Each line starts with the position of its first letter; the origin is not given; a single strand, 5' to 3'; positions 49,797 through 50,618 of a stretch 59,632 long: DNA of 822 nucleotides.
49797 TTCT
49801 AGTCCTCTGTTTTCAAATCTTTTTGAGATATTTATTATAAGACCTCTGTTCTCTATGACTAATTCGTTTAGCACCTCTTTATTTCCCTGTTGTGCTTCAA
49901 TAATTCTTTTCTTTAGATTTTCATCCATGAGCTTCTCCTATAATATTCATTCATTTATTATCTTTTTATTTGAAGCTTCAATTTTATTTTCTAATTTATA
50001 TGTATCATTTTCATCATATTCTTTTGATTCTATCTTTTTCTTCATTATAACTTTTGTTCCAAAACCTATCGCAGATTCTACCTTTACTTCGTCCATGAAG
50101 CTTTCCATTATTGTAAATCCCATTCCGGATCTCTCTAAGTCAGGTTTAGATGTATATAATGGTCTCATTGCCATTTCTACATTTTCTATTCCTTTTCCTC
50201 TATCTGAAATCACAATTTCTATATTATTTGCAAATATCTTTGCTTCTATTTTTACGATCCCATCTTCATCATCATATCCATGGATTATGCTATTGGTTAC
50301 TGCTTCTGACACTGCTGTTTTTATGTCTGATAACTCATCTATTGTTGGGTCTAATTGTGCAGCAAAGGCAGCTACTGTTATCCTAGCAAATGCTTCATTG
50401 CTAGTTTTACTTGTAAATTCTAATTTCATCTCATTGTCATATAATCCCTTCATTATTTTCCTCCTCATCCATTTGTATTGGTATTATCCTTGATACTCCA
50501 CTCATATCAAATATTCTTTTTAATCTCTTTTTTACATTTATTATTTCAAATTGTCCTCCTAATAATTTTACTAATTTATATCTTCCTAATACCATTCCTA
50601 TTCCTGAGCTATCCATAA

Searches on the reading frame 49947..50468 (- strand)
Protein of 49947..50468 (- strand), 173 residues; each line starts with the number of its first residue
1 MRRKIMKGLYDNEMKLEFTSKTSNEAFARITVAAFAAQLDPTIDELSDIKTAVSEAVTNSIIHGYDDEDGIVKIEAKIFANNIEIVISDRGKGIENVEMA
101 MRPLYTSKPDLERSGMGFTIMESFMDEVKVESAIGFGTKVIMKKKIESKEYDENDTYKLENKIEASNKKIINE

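Call 31: search_protein_families(library=ncbifam, proteins=[window:49947-50468:-], max_evalue=0.00001)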
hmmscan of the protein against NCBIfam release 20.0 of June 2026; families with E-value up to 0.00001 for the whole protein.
window:49947-50468:- (173 aa): 4 families
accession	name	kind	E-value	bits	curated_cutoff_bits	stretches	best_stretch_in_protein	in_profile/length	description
TIGR01925.2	spIIAB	equivalog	4.8e-63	211.1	135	1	12-146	1-136/137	anti-sigma F factor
NF003144.0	PRK04069.1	equivalog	1.1e-27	96.4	145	1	13-156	7-153/161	anti-sigma B factor RsbW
TIGR01924.1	rsbW_low_gc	equivalog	8.3e-24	83.8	155.05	1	13-156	7-153/159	anti-sigma B factor RsbW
NF041045.1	RsbA_anti_sig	subfamily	1.3e-06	27.9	210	1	24-139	190-297/303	anti-sigma factor RsbA family regulatory protein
